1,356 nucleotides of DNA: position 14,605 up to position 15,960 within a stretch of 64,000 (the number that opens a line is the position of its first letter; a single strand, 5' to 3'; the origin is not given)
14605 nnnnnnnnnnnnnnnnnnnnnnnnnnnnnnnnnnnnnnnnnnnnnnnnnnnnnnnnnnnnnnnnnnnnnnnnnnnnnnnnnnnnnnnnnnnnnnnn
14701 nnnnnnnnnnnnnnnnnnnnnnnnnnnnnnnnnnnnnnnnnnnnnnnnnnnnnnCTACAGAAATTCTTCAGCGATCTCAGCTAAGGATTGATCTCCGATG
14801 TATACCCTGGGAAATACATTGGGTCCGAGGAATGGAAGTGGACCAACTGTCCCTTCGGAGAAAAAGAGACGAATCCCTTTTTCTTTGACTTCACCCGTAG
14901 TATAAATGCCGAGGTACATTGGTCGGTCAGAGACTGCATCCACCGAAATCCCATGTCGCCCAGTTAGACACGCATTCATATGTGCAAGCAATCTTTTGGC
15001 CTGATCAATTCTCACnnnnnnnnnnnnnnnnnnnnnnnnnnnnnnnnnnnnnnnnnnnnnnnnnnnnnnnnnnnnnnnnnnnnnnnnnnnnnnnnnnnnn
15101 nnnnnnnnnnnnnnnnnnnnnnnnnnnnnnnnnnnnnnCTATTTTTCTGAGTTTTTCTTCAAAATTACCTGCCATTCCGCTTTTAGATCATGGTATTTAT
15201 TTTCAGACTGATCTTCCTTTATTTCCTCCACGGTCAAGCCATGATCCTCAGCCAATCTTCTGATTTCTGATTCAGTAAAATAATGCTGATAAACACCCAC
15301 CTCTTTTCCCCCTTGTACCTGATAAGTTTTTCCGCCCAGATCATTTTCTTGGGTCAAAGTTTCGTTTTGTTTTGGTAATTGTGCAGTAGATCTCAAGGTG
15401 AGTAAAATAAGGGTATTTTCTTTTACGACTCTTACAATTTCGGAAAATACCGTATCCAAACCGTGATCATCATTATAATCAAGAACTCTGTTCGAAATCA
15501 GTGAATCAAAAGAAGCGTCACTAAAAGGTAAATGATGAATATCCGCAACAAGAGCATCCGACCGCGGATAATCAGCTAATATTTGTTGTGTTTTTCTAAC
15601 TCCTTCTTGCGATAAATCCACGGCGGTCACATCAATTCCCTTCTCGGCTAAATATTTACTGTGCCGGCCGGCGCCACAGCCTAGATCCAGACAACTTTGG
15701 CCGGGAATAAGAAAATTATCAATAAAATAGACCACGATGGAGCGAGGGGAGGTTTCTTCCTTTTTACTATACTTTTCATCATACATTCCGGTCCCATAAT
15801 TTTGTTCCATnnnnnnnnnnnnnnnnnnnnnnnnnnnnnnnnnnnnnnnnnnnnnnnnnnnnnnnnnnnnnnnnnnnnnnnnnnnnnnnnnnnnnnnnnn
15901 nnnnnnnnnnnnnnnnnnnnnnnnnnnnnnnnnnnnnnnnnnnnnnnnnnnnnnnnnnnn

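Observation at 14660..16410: Two structurally parallel promoter - small ORF - terminator cassettes with conserved flanks but unrelated ORFs, flanking a methyltransferase gene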

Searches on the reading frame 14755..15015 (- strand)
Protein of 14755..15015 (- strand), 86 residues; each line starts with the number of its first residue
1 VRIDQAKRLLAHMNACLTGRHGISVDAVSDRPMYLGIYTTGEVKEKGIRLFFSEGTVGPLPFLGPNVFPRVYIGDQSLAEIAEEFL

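Call 13: search_protein_families(library=pfam, proteins=[window:14755-15015:-], max_evalue=0.1)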
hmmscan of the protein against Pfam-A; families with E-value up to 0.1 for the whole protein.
window:14755-15015:- (86 aa): 0 families

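Call 14: search_protein_families(library=ncbifam, proteins=[window:14755-15015:-], max_evalue=0.1)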
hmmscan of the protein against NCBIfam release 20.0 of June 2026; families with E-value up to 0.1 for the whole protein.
window:14755-15015:- (86 aa): 0 families

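Call 16: find_encoding_contigs(protein=window:14755-15015:-, flank=10000, max_places=10)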
Protein window:14755-15015:- (86 aa): no gene with exactly this product is on record in the collection.

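Call 45: search_protein_representatives(protein=window:14755-15015:-)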
Query: 86 residues. Proteins with E-value up to 0.001 (for the whole library): 3; up to 1e-10: 1; up to 1e-30: 1. The best 3 are listed.
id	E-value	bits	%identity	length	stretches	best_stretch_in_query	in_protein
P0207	9.9e-43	159.5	100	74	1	13-86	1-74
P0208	3.1e-05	39.9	32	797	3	3-49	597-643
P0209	4.9e-04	36.0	25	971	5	3-61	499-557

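Call 96: search_protein_families(library=phrogs, proteins=[window:14755-15015:-], max_evalue=0.1)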
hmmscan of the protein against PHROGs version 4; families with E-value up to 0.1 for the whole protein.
window:14755-15015:- (86 aa): 0 families

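Call 97: search_protein_families(library=padloc, proteins=[window:14755-15015:-], max_evalue=0.1)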
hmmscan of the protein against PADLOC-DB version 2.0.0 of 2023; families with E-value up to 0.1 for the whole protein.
window:14755-15015:- (86 aa): 0 families

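Call 104: predict_structure(protein=window:14755-15015:-)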
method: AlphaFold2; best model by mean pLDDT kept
length: 86 residues; sequences in the alignment: 1
mean_pLDDT: 43.3   pTM: 0.25
mean pLDDT of the five models: 43.3, 42.0, 40.9, 39.5, 39.3
residues with pLDDT >= 90: 0; 70-90: 0; 50-70: 14; < 50: 72
segments of 3 or more residues with pLDDT < 50: 1-8, 10-12, 14-29, 31-33, 36-39, 41-47, 53-73, 79-86
pLDDT, mean of each block of 10 residues (from residue 1): 43 43 39 49 46 43 36 47 43
secondary structure, 60 per line:
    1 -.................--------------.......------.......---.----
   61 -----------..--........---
elements in order: H2-18 E33-39 E46-52 H78-83

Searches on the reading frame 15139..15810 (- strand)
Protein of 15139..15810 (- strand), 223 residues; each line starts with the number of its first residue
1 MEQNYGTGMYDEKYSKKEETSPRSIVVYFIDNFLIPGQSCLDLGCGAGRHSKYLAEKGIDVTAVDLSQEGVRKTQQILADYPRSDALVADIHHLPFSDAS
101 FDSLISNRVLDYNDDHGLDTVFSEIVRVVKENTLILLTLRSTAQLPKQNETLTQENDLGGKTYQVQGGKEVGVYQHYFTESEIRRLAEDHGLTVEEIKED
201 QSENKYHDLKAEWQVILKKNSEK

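Call 13: search_protein_families(library=pfam, proteins=[window:15139-15810:-], max_evalue=0.1)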
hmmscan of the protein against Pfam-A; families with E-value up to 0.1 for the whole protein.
window:15139-15810:- (223 aa): 15 families
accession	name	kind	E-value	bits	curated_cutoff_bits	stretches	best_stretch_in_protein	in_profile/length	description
PF13649.12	Methyltransf_25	-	4.4e-19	69.4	27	1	41-131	2-95/97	Methyltransferase domain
PF08241.18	Methyltransf_11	-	5e-19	69.2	21.2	1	41-135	1-93/95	Methyltransferase domain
PF13847.12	Methyltransf_31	-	9.9e-17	61.4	27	1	37-163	4-130/145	Methyltransferase domain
PF13489.12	Methyltransf_23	-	2.8e-12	47.1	27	1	34-196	20-163/164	Methyltransferase domain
PF08242.18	Methyltransf_12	-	2.5e-11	44.6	30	1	41-133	1-96/98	Methyltransferase domain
PF03848.20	TehB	-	3.8e-10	40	20.4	1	14-131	9-126/193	Tellurite resistance protein TehB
PF02353.26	CMAS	-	1.4e-08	34.8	27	1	33-145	59-172/273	Mycolic acid cyclopropane synthetase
PF07021.18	MetW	-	6.9e-07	29.5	21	1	29-131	6-104/193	Methionine biosynthesis protein MetW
PF05401.17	NodS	-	5e-05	23.7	24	1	39-135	46-143/201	Nodulation protein S (NodS)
PF01728.25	FtsJ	-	0.00025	21.4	24.1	1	33-98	18-82/181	FtsJ-like methyltransferase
PF05724.17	TPMT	-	0.00029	21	26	1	33-76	34-79/218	Thiopurine S-methyltransferase (TPMT)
PF01209.24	Ubie_methyltran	-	0.00038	20.3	20.1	1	36-136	47-150/233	ubiE/COQ5 methyltransferase family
PF05175.20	MTS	-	0.0009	19.4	23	1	37-107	32-105/170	Methyltransferase small domain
PF08003.17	Methyltransf_9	-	0.014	14.8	23.8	1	37-139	116-220/315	Protein of unknown function (DUF1698)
PF03141.22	Methyltransf_29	-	0.047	12.7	23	1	39-145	120-225/506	Putative S-adenosyl-L-methionine-dependent methyltransferase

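Call 14: search_protein_families(library=ncbifam, proteins=[window:15139-15810:-], max_evalue=0.1)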
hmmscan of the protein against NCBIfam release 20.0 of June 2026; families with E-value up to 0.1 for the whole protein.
window:15139-15810:- (223 aa): 54 families (the best 25 are shown)
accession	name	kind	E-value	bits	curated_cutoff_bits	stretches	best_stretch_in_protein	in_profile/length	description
NF045649.1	2X_seleno_MduS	exception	5.1e-18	65.1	380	1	38-199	43-197/338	methyltransferase domain-containing selenoprotein MduS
TIGR02072.1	BioC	equivalog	1.4e-14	54.5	184.95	1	37-210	35-189/244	malonyl-ACP O-methyltransferase BioC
NF045667.1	MTase_DVU1556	equivalog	1.6e-14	53.9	155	1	36-203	22-170/213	DVU_1556 family methyltransferase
NF007610.0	PRK10258.1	equivalog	1.8e-13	50.4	342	1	39-147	45-148/251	malonyl-ACP O-methyltransferase BioC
NF008992.0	PRK12335.1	equivalog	8.6e-13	48.1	303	1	12-133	99-219/289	SAM-dependent methyltransferase TehB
TIGR02021.1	BchM-ChlM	equivalog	4.5e-12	45.9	158.9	1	29-135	47-153/218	magnesium protoporphyrin IX methyltransferase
NF008405.0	PRK11207.1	equivalog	5.4e-12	45.6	218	1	15-134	11-129/198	tellurite resistance methyltransferase TehB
NF047649.1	MTase_UXPK_star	exception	5.5e-12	45.3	460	1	34-149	75-194/283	methyltransferase/UXPK-star double selenoprotein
NF041255.1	mycofact_MftM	equivalog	2.2e-11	43.6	200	1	32-135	135-239/289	mycofactocin oligosaccharide methyltransferase MftM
NF008823.0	PRK11873.1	subfamily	9.3e-10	38.4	263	1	34-146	75-191/272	arsenite methyltransferase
TIGR01983.1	UbiG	equivalog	3.8e-09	36.2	102.95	1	35-198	48-206/228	bifunctional 2-polyprenyl-6-hydroxyphenol methylase/3-demethylubiquinol 3-O-methyltransferase UbiG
NF001241.0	PRK00216.1-2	equivalog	7.4e-09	35.6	327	1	34-138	49-148/231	demethylmenaquinone methyltransferase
NF008686.0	PRK11705.1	equivalog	1.9e-08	33.8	400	1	34-138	165-266/383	cyclopropane fatty acyl phospholipid synthase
NF043040.1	corrin_prot_MT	hypoth_equivalog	2e-08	33.9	180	1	34-137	39-147/216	corrinoid protein-associated methyltransferase CpaM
TIGR00477.1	tehB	equivalog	2.4e-08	33.6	219.5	1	32-126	70-163/238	tellurite resistance methyltransferase TehB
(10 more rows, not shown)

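Call 34: find_homologous_proteins(query=window:15139-15810:-, max_evalue=1e-10)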
Query window:15139-15810:- (223 aa): 85 proteins with E <= 1e-10 among 868 candidates.
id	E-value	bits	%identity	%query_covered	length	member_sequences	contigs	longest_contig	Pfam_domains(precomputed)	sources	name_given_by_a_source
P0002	1.1e-137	475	100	96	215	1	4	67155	PF07021.19,PF13847.13,PF13489.13,PF03848.21,PF02353.27,PF13649.13,PF08241.19,PF08242.19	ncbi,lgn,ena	-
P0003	5.2e-82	293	60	98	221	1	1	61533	PF13847.13,PF13489.13,PF03848.21,PF02353.27,PF13649.13,PF08241.19,PF08242.19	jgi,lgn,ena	-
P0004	9.4e-81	289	58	98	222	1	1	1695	PF13847.13,PF13489.13,PF03848.21,PF13649.13,PF08241.19,PF08242.19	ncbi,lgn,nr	ncbi:MAG: class I SAM-dependent methyltransferase [Candidatus Vogelbacteria bacterium]|nr:class I SA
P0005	1.2e-77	279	58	98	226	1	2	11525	PF13847.13,PF13489.13,PF03848.21,PF02353.27,PF05175.21,PF13649.13,PF03141.23,PF01209.25,PF08241.19,PF08242.19,PF05401.17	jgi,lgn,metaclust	metaclust:\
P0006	1.0e-76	276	57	98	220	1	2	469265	PF13489.13,PF05724.18,PF02353.27,PF08241.19,PF05401.17,PF13847.13,PF03848.21,PF05175.21,PF13649.13,PF01209.25,PF08242.19,PF01555.25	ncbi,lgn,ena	-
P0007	1.5e-76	275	58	97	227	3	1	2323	PF13847.13,PF13489.13,PF03848.21,PF02353.27,PF13649.13,PF08241.19,PF08242.19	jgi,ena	-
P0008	1.8e-76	275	57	98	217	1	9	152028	PF13847.13,PF13489.13,PF03848.21,PF02353.27,PF13649.13,PF08241.19,PF08242.19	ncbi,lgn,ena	-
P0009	2.8e-76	274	58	98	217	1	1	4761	PF13847.13,PF13489.13,PF03848.21,PF02353.27,PF13649.13,PF08241.19,PF08242.19,PF05401.17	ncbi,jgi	jgi:SAM-dependent methyltransferase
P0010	3.7e-76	274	58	96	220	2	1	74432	PF13847.13,PF13489.13,PF03848.21,PF02353.27,PF13649.13,PF01209.25,PF08241.19,PF08242.19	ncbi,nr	ncbi:MAG: methyltransferase domain-containing protein [bacterium]|nr:methyltransferase domain-contai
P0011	2.5e-75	271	57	98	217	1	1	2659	PF13847.13,PF13489.13,PF03848.21,PF02353.27,PF13649.13,PF08241.19,PF08242.19,PF05401.17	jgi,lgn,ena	-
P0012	7.1e-75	270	57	98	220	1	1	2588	PF13847.13,PF13489.13,PF03848.21,PF13649.13,PF08241.19,PF08242.19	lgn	-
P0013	1.3e-74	269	56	98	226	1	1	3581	PF13847.13,PF13489.13,PF03848.21,PF02353.27,PF13649.13,PF08241.19,PF08242.19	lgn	-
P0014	1.4e-74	269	55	98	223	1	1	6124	PF07021.19,PF13847.13,PF13489.13,PF03848.21,PF13649.13,PF03141.23,PF08241.19,PF08242.19,PF05401.17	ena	-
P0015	2.0e-74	268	58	95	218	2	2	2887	PF13847.13,PF13489.13,PF03848.21,PF13649.13,PF08241.19,PF08242.19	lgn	-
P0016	4.1e-74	267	56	99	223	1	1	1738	PF13847.13,PF13489.13,PF03848.21,PF13649.13,PF08241.19,PF08242.19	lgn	-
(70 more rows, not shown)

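Call 36: find_encoding_contigs(protein=P0003, flank=5000, max_places=3)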
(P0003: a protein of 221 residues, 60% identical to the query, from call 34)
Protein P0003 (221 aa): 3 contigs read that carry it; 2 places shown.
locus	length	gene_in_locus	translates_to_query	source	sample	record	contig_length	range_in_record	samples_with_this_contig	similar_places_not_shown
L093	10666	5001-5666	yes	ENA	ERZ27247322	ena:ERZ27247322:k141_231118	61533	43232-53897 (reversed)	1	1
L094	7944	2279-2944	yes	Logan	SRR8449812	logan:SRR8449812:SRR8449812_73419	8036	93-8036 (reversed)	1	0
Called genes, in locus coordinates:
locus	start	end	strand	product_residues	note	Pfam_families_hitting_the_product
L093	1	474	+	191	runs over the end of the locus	-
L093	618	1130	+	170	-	-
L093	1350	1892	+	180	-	-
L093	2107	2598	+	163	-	PF00857:Isochorismatase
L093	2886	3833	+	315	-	PF02661:Fic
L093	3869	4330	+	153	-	-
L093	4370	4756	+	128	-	PF21805:Imm5_like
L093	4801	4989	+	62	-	-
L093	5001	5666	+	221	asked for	PF03848:TehB, PF02353:CMAS, PF13489:Methyltransf_23, PF13847:Methyltransf_31, PF08241:Methyltransf_11, PF08242:Methyltransf_12, PF13649:Methyltransf_25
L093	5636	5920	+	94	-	-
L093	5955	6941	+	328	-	-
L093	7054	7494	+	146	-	-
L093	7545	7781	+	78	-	-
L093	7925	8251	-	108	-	-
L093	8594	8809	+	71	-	-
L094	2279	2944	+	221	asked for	PF03848:TehB, PF02353:CMAS, PF13489:Methyltransf_23, PF13847:Methyltransf_31, PF08241:Methyltransf_11, PF08242:Methyltransf_12, PF13649:Methyltransf_25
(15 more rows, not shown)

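Call 37: find_encoding_contigs(protein=P0008, flank=5000, max_places=3)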
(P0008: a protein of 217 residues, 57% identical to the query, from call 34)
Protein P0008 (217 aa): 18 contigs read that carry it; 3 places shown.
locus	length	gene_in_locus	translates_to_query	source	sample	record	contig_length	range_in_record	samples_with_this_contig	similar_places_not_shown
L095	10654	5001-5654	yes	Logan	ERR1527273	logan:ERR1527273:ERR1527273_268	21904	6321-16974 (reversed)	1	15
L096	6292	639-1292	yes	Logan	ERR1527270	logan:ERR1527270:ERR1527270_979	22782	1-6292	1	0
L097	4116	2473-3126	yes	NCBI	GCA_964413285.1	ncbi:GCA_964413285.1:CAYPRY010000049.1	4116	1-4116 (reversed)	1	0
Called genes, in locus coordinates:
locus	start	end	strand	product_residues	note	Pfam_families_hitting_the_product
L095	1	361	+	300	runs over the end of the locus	-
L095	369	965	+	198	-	PF13489:Methyltransf_23, PF13847:Methyltransf_31, PF08241:Methyltransf_11, PF13649:Methyltransf_25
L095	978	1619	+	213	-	PF00753:Lactamase_B (faint), PF13483:Lactamase_B_3, PF12706:Lactamase_B_2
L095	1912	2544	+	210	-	PF01726:LexA_DNA_bind (weak), PF00717:Peptidase_S24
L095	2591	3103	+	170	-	PF18931:DUF5680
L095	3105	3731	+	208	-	PF03575:Peptidase_S51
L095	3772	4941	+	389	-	PF01078:Mg_chelatase (faint), PF05496:RuvB_N, PF13191:AAA_16 (faint), PF00004:AAA, PF07728:AAA_5, PF13173:AAA_14 (weak), PF16193:AAA_assoc_2, PF12002:MgsA_C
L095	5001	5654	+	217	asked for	PF02353:CMAS (weak), PF03848:TehB (weak), PF13489:Methyltransf_23, PF13847:Methyltransf_31, PF08241:Methyltransf_11, PF08242:Methyltransf_12, PF13649:Methyltransf_25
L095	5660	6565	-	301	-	PF01745:IPT (weak), PF01715:IPPT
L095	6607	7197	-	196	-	PF18306:LDcluster4, PF03641:Lysine_decarbox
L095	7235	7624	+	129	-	PF12643:MazG-like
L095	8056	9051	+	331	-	PF02195:ParB_N, PF17762:HTH_ParB, PF23552:ParB_C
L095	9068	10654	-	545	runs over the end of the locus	PF13328:HD_4, PF01966:HD (weak), PF04607:RelA_SpoT, PF02824:TGS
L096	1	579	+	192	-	?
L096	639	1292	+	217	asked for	PF02353:CMAS (weak), PF03848:TehB (weak), PF13489:Methyltransf_23, PF13847:Methyltransf_31, PF08241:Methyltransf_11, PF08242:Methyltransf_12, PF13649:Methyltransf_25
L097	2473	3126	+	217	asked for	PF02353:CMAS (weak), PF03848:TehB (weak), PF13489:Methyltransf_23, PF13847:Methyltransf_31, PF08241:Methyltransf_11, PF08242:Methyltransf_12, PF13649:Methyltransf_25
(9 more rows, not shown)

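Call 96: search_protein_families(library=phrogs, proteins=[window:15139-15810:-], max_evalue=0.1)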
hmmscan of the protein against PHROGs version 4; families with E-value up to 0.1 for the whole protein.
window:15139-15810:- (223 aa): 9 families
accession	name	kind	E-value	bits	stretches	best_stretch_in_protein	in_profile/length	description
phrog_22502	-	other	2.7e-12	48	1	34-140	69-176/276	methyltransferase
phrog_4752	-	other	1.4e-10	41.8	1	23-151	38-172/241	tRNA methyltransferase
phrog_9906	-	unknown function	7.6e-07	29.8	1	34-77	103-146/272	-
phrog_5475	-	unknown function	3.1e-05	23.9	1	33-198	234-403/458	-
phrog_23522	-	unknown function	0.00023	21.8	1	25-132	40-147/273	-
phrog_954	-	other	0.0024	18.1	0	27-104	41-114/229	DNA methyltransferase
phrog_27380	-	other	0.015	15.8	1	34-133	88-186/285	methyltransferase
phrog_32762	-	other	0.031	15.4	1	88-165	62-133/180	SAM-dependent methyltransferase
phrog_14544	-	unknown function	0.035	14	1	36-139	122-227/323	-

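Call 97: search_protein_families(library=padloc, proteins=[window:15139-15810:-], max_evalue=0.1)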
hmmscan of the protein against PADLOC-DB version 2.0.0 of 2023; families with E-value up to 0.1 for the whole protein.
window:15139-15810:- (223 aa): 1 family
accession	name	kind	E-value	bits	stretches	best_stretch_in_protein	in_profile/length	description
PDLC04134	mad2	-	5.3e-17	59.8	1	22-200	276-426/492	mads_2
